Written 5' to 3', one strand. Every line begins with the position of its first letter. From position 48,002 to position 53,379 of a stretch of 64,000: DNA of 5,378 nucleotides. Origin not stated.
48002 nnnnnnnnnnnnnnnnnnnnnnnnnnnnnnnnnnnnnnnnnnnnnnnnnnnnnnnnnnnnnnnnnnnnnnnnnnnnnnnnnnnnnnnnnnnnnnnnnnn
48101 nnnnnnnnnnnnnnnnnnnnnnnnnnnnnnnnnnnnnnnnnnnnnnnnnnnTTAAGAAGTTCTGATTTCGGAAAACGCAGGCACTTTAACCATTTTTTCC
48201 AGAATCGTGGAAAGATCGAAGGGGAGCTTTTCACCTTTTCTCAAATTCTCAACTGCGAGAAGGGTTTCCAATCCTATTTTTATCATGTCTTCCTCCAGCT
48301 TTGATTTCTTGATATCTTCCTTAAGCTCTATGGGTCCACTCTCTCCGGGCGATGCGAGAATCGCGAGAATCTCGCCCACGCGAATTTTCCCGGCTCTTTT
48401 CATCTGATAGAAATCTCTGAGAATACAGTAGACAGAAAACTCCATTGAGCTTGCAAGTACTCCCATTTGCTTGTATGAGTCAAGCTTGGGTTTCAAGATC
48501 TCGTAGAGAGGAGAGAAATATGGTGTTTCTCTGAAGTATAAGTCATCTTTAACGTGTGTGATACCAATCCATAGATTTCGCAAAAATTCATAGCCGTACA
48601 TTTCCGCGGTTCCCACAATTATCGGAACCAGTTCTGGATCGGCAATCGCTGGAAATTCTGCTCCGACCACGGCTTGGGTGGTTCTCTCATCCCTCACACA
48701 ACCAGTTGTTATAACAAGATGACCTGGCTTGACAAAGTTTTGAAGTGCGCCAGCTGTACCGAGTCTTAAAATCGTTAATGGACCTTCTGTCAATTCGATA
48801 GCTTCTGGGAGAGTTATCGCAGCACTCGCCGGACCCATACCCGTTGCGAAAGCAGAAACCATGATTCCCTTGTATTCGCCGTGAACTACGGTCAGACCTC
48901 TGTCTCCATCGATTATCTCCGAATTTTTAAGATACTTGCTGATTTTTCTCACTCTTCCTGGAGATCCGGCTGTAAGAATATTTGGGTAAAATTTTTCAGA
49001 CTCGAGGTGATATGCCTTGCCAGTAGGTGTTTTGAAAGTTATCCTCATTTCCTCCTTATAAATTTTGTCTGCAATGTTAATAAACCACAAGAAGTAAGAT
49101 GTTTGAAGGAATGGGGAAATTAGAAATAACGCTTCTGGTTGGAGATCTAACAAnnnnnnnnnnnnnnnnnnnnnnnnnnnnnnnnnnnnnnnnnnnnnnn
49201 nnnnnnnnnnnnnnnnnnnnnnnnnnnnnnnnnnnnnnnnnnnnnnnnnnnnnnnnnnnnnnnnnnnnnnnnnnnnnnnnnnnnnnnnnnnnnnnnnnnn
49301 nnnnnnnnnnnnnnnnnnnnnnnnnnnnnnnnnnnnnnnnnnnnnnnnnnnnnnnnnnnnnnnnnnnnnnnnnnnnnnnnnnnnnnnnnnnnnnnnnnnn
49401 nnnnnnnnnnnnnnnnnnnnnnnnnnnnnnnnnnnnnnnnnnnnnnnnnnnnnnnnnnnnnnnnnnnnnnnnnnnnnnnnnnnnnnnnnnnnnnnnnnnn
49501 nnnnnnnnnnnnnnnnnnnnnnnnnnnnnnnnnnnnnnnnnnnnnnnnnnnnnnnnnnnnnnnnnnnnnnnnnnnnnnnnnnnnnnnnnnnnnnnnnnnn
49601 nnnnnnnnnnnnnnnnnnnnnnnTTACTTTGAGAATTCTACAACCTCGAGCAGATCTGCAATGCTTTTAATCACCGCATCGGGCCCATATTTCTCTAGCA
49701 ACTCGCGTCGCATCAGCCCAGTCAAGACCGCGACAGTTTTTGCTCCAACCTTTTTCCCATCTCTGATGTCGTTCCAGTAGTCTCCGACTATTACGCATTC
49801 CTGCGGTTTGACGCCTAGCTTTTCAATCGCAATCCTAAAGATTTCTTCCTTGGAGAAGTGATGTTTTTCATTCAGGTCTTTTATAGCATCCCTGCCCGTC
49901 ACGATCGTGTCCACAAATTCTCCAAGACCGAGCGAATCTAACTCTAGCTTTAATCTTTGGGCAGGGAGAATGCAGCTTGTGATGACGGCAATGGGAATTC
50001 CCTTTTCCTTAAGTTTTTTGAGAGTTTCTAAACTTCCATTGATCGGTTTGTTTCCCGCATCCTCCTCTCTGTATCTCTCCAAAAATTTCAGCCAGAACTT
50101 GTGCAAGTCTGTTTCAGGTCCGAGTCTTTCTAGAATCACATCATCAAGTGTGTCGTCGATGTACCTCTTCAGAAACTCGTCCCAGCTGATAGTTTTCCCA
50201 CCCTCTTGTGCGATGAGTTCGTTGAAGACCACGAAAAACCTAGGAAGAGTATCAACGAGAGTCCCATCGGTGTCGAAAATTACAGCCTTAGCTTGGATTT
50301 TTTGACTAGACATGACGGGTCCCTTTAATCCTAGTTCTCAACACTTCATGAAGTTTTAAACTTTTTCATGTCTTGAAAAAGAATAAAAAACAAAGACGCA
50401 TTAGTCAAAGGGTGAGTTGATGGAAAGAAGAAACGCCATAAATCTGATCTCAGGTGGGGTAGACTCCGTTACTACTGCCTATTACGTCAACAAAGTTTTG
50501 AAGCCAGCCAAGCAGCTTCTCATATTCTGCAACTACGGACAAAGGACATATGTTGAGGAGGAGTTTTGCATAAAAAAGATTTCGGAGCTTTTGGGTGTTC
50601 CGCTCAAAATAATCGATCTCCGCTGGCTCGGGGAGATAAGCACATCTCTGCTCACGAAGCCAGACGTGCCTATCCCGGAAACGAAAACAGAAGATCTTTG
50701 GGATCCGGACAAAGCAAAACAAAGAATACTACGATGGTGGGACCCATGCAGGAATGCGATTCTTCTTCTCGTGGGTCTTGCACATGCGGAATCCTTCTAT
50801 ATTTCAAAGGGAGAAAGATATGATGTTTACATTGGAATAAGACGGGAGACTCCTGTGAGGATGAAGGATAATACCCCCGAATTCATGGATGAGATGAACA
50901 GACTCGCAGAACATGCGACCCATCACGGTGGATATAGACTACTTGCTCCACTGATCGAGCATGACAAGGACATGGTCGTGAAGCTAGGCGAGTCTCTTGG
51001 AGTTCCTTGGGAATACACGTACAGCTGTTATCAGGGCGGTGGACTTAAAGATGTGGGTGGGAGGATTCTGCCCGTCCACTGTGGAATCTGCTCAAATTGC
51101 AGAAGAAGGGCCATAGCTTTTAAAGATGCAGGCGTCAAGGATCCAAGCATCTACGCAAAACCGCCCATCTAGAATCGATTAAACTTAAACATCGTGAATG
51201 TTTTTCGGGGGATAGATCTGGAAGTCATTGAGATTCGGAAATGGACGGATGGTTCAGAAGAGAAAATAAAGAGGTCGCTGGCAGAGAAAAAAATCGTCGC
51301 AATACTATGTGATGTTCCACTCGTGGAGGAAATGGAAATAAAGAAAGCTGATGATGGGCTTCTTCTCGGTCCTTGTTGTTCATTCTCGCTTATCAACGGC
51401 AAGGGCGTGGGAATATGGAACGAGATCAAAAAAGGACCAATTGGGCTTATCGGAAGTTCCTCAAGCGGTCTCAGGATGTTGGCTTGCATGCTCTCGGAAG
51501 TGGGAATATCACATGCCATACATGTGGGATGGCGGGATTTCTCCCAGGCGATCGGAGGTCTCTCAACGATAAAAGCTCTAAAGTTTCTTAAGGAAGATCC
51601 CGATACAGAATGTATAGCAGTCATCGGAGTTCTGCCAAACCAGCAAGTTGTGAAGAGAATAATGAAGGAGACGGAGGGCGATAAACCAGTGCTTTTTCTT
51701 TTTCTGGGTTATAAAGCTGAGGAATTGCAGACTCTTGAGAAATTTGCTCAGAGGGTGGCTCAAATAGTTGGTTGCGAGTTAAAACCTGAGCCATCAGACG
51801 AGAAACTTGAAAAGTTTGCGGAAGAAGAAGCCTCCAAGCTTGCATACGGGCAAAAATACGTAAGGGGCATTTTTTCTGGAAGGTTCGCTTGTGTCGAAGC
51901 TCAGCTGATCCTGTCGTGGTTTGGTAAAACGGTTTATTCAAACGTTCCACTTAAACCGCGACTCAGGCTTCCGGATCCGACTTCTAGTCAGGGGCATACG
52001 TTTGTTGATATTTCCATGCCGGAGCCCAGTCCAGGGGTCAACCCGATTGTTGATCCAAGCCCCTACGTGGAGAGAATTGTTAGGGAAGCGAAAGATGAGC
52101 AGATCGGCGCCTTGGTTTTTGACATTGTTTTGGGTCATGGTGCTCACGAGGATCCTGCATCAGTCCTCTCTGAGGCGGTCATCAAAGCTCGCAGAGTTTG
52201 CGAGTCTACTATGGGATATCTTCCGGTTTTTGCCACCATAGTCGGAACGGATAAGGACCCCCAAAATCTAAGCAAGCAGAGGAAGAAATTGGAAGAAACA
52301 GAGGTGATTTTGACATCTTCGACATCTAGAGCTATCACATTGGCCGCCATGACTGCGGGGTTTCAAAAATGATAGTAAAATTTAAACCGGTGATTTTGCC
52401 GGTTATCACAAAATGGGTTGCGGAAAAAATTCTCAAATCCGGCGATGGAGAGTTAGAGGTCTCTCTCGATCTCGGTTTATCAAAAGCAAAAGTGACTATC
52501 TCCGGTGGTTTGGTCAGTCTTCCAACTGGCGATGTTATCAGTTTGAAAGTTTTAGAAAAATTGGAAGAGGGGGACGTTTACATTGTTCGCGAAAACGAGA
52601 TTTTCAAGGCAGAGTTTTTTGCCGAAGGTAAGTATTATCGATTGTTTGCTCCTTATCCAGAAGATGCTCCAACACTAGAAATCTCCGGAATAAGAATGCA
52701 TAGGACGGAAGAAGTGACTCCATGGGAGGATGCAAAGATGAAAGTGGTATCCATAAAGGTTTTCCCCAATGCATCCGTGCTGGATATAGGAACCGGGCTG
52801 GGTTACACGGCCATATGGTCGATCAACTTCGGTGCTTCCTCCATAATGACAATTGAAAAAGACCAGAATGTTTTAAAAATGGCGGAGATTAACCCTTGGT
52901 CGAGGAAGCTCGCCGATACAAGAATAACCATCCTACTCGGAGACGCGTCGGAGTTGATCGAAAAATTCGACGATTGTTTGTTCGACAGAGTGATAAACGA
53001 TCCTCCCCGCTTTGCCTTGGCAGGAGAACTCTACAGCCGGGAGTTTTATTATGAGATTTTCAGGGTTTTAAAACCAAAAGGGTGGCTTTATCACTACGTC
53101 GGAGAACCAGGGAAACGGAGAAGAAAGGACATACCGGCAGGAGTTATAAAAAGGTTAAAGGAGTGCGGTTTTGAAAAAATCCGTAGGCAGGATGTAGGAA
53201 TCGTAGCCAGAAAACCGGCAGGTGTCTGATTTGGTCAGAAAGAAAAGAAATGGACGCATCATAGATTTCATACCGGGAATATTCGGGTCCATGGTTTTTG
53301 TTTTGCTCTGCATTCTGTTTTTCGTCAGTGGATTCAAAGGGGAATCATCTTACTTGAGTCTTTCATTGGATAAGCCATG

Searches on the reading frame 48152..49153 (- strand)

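Call 33: search_protein_families(library=pfam, proteins=[window:48152-49153:-], max_evalue=0.001)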
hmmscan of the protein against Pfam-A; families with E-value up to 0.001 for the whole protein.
window:48152-49153:- (333 aa): 1 family
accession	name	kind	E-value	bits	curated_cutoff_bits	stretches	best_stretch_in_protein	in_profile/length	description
PF01048.26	PNP_UDP_1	-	6e-23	81.9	25.1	1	59-252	3-189/233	Phosphorylase superfamily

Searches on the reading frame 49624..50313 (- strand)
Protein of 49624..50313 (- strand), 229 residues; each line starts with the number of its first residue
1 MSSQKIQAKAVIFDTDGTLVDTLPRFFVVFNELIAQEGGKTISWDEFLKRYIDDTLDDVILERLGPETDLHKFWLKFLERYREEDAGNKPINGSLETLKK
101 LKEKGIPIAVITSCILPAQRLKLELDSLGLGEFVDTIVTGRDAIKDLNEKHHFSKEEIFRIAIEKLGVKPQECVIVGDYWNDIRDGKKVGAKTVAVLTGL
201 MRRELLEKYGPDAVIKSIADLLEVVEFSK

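Call 33: search_protein_families(library=pfam, proteins=[window:49624-50313:-], max_evalue=0.001)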
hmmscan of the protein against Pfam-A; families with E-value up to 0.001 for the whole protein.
window:49624-50313:- (229 aa): 5 families
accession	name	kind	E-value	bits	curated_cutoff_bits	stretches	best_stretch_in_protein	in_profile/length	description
PF13419.12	HAD_2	-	3.4e-30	105.9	23.8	1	11-196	1-178/178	Haloacid dehalogenase-like hydrolase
PF00702.32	Hydrolase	-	8.4e-23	82.2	26.4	1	9-190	2-191/191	haloacid dehalogenase-like hydrolase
PF13242.12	Hydrolase_like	-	6.6e-15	55.2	22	1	157-221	8-75/75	HAD-hyrolase-like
PF12710.13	HAD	-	2.6e-09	38.2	27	1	11-183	1-185/189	haloacid dehalogenase-like hydrolase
PF13344.12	Hydrolase_6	-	1.3e-06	28.8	27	1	87-155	12-81/101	Haloacid dehalogenase-like hydrolase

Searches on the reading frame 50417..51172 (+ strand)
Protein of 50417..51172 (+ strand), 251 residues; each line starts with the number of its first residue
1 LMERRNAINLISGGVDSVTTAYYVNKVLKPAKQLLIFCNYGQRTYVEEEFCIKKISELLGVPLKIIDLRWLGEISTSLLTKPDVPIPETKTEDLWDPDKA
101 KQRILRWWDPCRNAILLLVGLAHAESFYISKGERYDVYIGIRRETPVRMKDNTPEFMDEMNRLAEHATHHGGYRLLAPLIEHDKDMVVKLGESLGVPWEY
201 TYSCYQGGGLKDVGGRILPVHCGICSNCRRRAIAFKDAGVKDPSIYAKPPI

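Call 33: search_protein_families(library=pfam, proteins=[window:50417-51172:+], max_evalue=0.001)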
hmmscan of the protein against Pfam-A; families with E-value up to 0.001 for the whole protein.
window:50417-51172:+ (251 aa): 1 family
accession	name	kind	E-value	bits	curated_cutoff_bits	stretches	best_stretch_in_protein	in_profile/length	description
PF06508.19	QueC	-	4.5e-38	131.3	22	1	7-238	2-209/210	Queuosine biosynthesis protein QueC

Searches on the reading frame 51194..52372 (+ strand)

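Call 33: search_protein_families(library=pfam, proteins=[window:51194-52372:+], max_evalue=0.001)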
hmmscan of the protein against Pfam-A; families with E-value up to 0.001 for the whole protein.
window:51194-52372:+ (392 aa): 1 family
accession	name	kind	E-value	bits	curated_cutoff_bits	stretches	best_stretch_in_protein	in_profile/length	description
PF00549.24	Ligase_CoA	-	8.6e-20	71.6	24.5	1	264-384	19-125/128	CoA-ligase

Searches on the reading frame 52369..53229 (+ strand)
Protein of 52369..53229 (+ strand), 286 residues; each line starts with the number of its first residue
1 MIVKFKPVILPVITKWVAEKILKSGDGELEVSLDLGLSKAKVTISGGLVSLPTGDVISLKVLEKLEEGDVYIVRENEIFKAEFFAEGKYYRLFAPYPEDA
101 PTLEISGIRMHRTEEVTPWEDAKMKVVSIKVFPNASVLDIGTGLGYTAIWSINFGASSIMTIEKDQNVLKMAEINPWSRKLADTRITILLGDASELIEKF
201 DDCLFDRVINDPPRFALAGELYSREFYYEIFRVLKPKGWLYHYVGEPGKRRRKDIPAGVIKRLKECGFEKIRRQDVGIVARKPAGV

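Call 33: search_protein_families(library=pfam, proteins=[window:52369-53229:+], max_evalue=0.001)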
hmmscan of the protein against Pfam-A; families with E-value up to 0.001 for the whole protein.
window:52369-53229:+ (286 aa): 7 families
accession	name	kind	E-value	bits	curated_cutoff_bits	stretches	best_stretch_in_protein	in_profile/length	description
PF08241.18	Methyltransf_11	-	3.3e-06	28.1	21.2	1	138-241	1-94/95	Methyltransferase domain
PF13649.12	Methyltransf_25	-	5.7e-06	27.4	27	1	137-238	1-97/97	Methyltransferase domain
PF01564.23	Spermine_synth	-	1.9e-05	24.7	22.9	1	157-240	43-128/186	Spermine/spermidine synthase domain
PF13847.12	Methyltransf_31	-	2.6e-05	24.4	27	1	134-240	4-107/145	Methyltransferase domain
PF05175.20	MTS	-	0.00026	21.1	23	1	134-215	32-109/170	Methyltransferase small domain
PF06325.19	PrmA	-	0.00028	20.9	22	1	133-193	161-221/296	Ribosomal protein L11 methyltransferase (PrmA)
PF05430.17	Methyltransf_30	-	0.00033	21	22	1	180-243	27-89/124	S-adenosyl-L-methionine-dependent methyltransferase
